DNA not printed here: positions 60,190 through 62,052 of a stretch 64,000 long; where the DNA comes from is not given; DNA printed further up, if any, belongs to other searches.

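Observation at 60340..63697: Terminal three-gene module: 520-aa orphan protein + CphA-like ATP-grasp ligase + GNAT, tightly coupled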

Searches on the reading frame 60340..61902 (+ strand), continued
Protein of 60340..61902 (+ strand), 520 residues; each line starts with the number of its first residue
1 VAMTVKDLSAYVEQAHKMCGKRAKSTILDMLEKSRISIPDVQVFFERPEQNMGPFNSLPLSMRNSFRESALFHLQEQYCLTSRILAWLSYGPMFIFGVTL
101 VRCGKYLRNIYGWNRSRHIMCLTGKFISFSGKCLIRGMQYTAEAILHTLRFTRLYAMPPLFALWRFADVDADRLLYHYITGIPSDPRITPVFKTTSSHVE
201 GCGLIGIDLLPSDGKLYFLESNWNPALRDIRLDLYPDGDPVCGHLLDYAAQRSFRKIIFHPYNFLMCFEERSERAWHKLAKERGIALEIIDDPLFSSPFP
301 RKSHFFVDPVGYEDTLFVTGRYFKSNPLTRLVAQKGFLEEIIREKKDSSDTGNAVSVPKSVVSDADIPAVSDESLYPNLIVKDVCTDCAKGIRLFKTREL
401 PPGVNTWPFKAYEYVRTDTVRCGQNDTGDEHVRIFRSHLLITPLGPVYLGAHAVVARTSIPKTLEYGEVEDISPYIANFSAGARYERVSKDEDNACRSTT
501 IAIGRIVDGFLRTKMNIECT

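Call 32: search_protein_families(library=ncbifam, proteins=[P0136, P0138, P0153, P0172, P0175, P0192, P0203, P0217, P0224, P0247], max_evalue=1)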
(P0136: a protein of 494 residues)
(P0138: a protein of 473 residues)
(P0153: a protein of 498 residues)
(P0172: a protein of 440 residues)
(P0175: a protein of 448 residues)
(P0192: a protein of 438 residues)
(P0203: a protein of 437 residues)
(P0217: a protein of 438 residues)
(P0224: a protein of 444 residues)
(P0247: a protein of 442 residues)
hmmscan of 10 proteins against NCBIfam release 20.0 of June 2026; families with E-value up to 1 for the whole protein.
P0136 (494 aa): 1 family
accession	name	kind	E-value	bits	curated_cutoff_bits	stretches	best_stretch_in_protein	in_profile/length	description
NF010693.0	PRK14093.1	equivalog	0.072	11.7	544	1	199-260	217-278/479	UDP-N-acetylmuramoylalanyl-D-glutamyl-2,6-diaminopimelate--D-alanyl-D-alanine ligase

P0138 (473 aa): 3 families
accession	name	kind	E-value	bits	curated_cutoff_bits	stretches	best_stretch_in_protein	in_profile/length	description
NF005315.0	PRK06849.1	equivalog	0.038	13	406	1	298-381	108-197/389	hypothetical protein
TIGR00768.1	rimK_fam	subfamily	0.066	12.6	143.4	1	158-195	221-259/276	RimK family alpha-L-glutamate ligase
NF009406.0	PRK12767.1-5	equivalog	0.16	11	271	1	301-381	111-192/327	carbamoyl phosphate synthase-like protein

P0153 (498 aa): 0 families

P0172 (440 aa): 0 families

P0175 (448 aa): 0 families

P0192 (438 aa): 1 family
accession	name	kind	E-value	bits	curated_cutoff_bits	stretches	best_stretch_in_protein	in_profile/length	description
TIGR01610.1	phage_O_Nterm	equivalog_domain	0.023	15.2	45.5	1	276-323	33-80/95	phage replication protein O, N-terminal domain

P0203 (437 aa): 0 families

P0217 (438 aa): 0 families

P0224 (444 aa): 0 families

P0247 (442 aa): 0 families

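Call 33: find_related_loci(query=A1, collection=genome_contigs, flank=10000)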
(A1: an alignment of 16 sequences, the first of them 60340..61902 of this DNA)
Query A1 (520 aa) in genome_contigs; peptide patterns used: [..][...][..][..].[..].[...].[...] (x = any residue, [..] = any of these).
47 stretches matched a pattern; 3 encode a relative of the query (tblastn E <= 1e-3); 3 distinct loci.
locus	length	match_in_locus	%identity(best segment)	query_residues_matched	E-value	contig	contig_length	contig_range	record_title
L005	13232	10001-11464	38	20-517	1e-102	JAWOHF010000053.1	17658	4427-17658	MAG: Candidatus Aminicenantes bacterium isolate CWP4-2.bin.162 k191_2726120, whole genome shotgun sequence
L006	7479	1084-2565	33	13-517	3e-82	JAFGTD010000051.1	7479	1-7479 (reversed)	MAG: Acidobacteria bacterium isolate Zod_Metabat.95 k87_2510757, whole genome shotgun sequence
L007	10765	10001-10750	29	18-263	1e-30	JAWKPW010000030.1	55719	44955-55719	MAG: Desulfobacterales bacterium isolate AC2.63 AC2.63.fa-30, whole genome shotgun sequence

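Call 34: find_encoding_contigs(protein=P0005, flank=8000, max_places=1)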
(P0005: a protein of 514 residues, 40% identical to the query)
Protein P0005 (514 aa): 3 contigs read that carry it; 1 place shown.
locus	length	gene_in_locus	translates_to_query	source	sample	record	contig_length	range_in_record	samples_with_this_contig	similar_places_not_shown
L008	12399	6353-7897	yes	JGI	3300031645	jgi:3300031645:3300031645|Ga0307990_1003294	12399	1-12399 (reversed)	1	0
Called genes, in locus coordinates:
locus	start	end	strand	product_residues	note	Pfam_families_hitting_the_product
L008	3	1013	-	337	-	?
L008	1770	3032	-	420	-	-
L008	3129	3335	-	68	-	-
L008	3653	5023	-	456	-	-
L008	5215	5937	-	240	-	PF14305:ATPgrasp_TupA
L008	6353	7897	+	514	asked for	-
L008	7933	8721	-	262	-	PF06508:QueC (faint)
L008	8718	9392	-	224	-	-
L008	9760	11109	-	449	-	PF01943:Polysacc_synt, PF13440:Polysacc_synt_3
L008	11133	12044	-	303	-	PF00535:Glycos_transf_2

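Call 35: find_encoding_contigs(protein=P0009, flank=8000, max_places=1)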
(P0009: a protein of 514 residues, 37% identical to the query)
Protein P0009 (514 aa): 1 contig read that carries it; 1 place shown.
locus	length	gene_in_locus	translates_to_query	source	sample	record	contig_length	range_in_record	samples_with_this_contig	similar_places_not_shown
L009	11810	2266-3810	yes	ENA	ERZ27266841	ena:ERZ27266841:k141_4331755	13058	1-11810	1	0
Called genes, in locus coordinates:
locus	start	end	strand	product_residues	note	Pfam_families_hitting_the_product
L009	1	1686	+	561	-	?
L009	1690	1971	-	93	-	PF01713:Smr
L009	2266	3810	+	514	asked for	-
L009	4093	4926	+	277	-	PF13483:Lactamase_B_3, PF12706:Lactamase_B_2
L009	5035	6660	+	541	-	PF04191:PEMT (weak), PF01553:Acyltransferase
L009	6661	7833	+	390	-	PF04055:Radical_SAM, PF13186:SPASM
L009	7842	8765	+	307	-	-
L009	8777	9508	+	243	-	PF14378:PAP2_3, PF01569:PAP2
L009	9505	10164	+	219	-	PF00005:ABC_tran, PF13304:AAA_21 (faint)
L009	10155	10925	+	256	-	PF12698:ABC2_membrane_3 (weak)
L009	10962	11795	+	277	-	PF00793:DAHP_synth_1, PF03102:NeuB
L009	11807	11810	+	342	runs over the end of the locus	PF01761:DHQ_synthase, PF24621:DHQS_C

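Call 36: find_encoding_contigs(protein=P0015, flank=8000, max_places=1)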
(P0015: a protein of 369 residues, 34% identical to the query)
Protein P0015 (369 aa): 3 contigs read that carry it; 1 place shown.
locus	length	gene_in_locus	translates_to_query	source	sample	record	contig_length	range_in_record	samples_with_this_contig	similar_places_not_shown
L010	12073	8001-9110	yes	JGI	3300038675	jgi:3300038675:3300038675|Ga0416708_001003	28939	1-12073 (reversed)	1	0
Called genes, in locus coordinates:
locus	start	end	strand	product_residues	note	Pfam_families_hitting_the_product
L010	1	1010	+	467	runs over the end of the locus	PF04932:Wzy_C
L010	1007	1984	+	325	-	PF00685:Sulfotransfer_1 (weak), PF13469:Sulfotransfer_3 (weak)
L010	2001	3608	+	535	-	PF01943:Polysacc_synt, PF01554:MatE (faint), PF13440:Polysacc_synt_3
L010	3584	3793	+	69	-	-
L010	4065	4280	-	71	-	-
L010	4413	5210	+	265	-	PF27533:CapK_C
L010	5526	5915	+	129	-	-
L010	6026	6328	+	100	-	PF01797:Y1_Tnp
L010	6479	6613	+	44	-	-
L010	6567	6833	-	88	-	-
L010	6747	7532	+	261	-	-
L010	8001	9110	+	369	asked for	-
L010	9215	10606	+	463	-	PF05598:DUF772, PF01609:DDE_Tnp_1, PF13751:DDE_Tnp_1_6 (faint)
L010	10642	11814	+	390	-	PF01168:Ala_racemase_N, PF00842:Ala_racemase_C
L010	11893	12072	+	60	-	?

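Call 37: find_encoding_contigs(protein=P0002, flank=8000, max_places=1)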
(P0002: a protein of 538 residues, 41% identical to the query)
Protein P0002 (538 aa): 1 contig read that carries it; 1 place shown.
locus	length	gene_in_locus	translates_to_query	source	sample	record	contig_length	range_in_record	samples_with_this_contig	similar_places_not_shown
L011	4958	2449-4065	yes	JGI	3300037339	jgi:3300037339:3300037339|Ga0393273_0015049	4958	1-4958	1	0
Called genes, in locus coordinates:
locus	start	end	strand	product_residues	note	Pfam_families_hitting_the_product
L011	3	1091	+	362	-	?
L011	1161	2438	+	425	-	-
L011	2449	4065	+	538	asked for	-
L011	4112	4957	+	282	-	?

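Call 58: find_encoding_contigs(protein=P0001, flank=10000, max_places=2)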
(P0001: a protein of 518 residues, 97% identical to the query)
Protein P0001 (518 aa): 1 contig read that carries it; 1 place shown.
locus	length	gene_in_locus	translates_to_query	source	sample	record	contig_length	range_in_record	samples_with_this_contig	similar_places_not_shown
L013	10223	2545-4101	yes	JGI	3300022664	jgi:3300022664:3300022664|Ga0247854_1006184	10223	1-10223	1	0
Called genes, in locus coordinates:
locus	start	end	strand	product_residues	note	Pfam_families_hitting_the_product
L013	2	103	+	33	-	?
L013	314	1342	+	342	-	PF01522:Polysacc_deac_1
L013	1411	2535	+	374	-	PF13439:Glyco_transf_4, PF20706:GT4-conflict (weak), PF00534:Glycos_transf_1, PF13692:Glyco_trans_1_4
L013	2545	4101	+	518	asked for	-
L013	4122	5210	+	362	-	-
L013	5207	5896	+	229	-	PF00583:Acetyltransf_1 (weak)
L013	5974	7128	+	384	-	PF14397:ATPgrasp_ST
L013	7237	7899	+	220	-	PF00583:Acetyltransf_1 (weak)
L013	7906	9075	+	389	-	-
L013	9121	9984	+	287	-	PF09721:Exosortase_EpsH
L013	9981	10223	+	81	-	?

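Call 62: search_protein_families(library=pfam, proteins=[L001:4824-6068:+, L001:9749-10927:+, L004:3796-6162:+, L004:11460-12518:+, L011:1161-2438:+, L011:3-1091:+], max_evalue=0.1)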
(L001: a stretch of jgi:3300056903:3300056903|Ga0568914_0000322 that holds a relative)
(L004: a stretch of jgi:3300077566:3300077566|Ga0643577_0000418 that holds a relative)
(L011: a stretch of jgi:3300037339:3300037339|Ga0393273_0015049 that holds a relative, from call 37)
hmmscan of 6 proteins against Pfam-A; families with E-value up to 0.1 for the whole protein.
L001:4824-6068:+ (414 aa): 2 families
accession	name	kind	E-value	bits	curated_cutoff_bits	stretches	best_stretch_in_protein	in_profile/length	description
PF02655.19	ATP-grasp_3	-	2.7e-06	28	23.2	1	135-314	3-156/160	ATP-grasp domain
PF02786.22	CPSase_L_D2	-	0.039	13.9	19.8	0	163-322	31-187/211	Carbamoyl-phosphate synthase L chain, ATP binding domain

L001:9749-10927:+ (392 aa): 2 families
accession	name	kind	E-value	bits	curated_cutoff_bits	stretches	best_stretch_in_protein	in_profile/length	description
PF02786.22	CPSase_L_D2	-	0.00017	21.7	19.8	1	214-254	141-181/211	Carbamoyl-phosphate synthase L chain, ATP binding domain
PF15632.11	ATPgrasp_Ter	-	0.047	13.9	29.1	1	211-275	46-108/131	ATP-grasp in the biosynthetic pathway with Ter operon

L004:3796-6162:+ (788 aa): 7 families
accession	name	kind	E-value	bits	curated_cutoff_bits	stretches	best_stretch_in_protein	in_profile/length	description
PF00534.26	Glycos_transf_1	-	1.1e-36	126.4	26.4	1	580-750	2-169/172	Glycosyl transferases group 1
PF13692.12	Glyco_trans_1_4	-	1.2e-32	113.6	27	1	595-738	3-141/142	Glycosyl transferases group 1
PF13439.12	Glyco_transf_4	-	3.8e-07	30.7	28.5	1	414-568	3-166/170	Glycosyltransferase Family 4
PF02786.22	CPSase_L_D2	-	4.7e-06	26.7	19.8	1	257-300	146-189/211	Carbamoyl-phosphate synthase L chain, ATP binding domain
PF13477.12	Glyco_trans_4_2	-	0.0021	18.6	23.4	1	416-512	10-105/139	Glycosyl transferase 4-like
PF13524.12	Glyco_trans_1_2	-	0.0033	17.8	25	1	621-755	11-130/144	Glycosyl transferase-like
PF15632.11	ATPgrasp_Ter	-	0.053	13.7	29.1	0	249-318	46-112/131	ATP-grasp in the biosynthetic pathway with Ter operon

L004:11460-12518:+ (352 aa): 1 family
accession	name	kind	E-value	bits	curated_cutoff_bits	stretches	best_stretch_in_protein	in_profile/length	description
PF01902.24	Diphthami_syn_2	-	0.032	14.2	23.2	1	66-91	7-32/219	Diphthamide synthase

L011:1161-2438:+ (425 aa): 1 family
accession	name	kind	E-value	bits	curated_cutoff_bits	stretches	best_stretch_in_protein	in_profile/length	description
PF13480.13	Acetyltransf_6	-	0.0027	18.3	22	1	157-299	3-142/143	Acetyltransferase (GNAT) domain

L011:3-1091:+ (362 aa): 3 families
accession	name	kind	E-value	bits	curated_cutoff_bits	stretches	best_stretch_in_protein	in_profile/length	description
PF01041.23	DegT_DnrJ_EryC1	-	2.3e-29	103.2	19.8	1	5-148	47-193/360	DegT/DnrJ/EryC1/StrS aminotransferase family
PF00266.25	Aminotran_5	-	0.00026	20.5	21.5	1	11-145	75-217/371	Aminotransferase class-V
PF00155.27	Aminotran_1_2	-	0.0054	16.4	19.7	1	9-107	78-190/361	Aminotransferase class I and II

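Call 89: find_related_loci(query=A1, collection=metagenome_contigs, flank=10000)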
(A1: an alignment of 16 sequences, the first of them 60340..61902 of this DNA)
Query A1 (520 aa) in metagenome_contigs; peptide patterns used: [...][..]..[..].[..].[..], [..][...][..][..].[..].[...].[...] (x = any residue, [..] = any of these).
242 stretches matched a pattern; 11 encode a relative of the query (tblastn E <= 1e-3); 11 distinct loci.
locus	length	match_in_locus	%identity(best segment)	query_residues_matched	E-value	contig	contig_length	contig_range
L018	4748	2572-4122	92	1-517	0e+0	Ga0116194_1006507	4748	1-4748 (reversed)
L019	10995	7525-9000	40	20-514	7e-118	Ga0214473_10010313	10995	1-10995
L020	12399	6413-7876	40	18-514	1e-112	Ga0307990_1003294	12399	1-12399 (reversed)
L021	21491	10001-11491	34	15-514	4e-89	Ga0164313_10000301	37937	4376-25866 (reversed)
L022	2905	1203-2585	34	1-472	3e-84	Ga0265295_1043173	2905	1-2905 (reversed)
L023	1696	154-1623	32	18-517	5e-81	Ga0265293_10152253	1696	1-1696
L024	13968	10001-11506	32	8-518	8e-74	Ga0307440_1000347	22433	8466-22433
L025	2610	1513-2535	37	18-368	4e-73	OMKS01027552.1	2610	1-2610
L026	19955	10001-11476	33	17-517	1e-79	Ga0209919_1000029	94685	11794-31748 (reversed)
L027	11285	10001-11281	31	8-443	9e-60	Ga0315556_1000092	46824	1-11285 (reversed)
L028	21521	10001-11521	34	14-518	9e-89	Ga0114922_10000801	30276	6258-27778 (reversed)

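Call 92: search_protein_families(library=pfam, proteins=[L021:6796-7935:+, L021:7947-8933:+, L021:8930-9751:+, L021:11544-12275:-, L021:12272-13867:-, L026:4499-6469:+, L026:11682-12509:+, L026:13396-15303:+, L005:11508-12710:+, L024:7940-9799:+], max_evalue=0.001)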
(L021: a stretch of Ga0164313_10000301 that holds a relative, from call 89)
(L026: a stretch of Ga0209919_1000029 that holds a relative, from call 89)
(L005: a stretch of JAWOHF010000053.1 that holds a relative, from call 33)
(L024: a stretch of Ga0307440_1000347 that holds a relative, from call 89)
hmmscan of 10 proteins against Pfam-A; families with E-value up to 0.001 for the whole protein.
L021:6796-7935:+ (379 aa): 0 families

L021:7947-8933:+ (328 aa): 1 family
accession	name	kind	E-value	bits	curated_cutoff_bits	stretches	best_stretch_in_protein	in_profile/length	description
PF01297.22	ZnuA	-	5.3e-43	147.8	29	1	42-319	1-263/263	Zinc-uptake complex component A periplasmic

L021:8930-9751:+ (273 aa): 2 families
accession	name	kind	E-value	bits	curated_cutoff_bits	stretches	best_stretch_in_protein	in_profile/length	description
PF00950.22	ABC-3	-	1.8e-34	119.9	20.1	1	6-259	3-250/258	ABC 3 transport family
PF01032.23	FecCD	-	1.7e-07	31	26.5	1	42-244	80-285/311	FecCD transport family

L021:11544-12275:- (243 aa): 1 family
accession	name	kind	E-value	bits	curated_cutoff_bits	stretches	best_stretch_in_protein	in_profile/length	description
PF02578.20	Cu-oxidase_4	-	4.7e-40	137.9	22.9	1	47-241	35-237/238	Multi-copper polyphenol oxidoreductase laccase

L021:12272-13867:- (531 aa): 0 families

L026:4499-6469:+ (656 aa): 1 family
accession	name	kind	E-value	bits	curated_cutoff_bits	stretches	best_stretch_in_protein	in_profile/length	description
PF01758.21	SBF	-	1.2e-59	201.7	24.3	1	337-533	1-190/191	Sodium Bile acid symporter family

L026:11682-12509:+ (275 aa): 1 family
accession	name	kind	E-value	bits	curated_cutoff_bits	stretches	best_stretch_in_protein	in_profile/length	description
PF02673.24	BacA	-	3.7e-69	233.7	33.4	1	7-266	2-256/257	Bacitracin resistance protein BacA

L026:13396-15303:+ (635 aa): 0 families

L005:11508-12710:+ (400 aa): 2 families
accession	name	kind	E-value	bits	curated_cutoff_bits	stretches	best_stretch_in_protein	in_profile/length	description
PF15632.11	ATPgrasp_Ter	-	8.1e-09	35.8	29.1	1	233-327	29-117/131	ATP-grasp in the biosynthetic pathway with Ter operon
PF02786.22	CPSase_L_D2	-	7.1e-05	22.9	19.8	0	253-322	135-206/211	Carbamoyl-phosphate synthase L chain, ATP binding domain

L024:7940-9799:+ (619 aa): 0 families
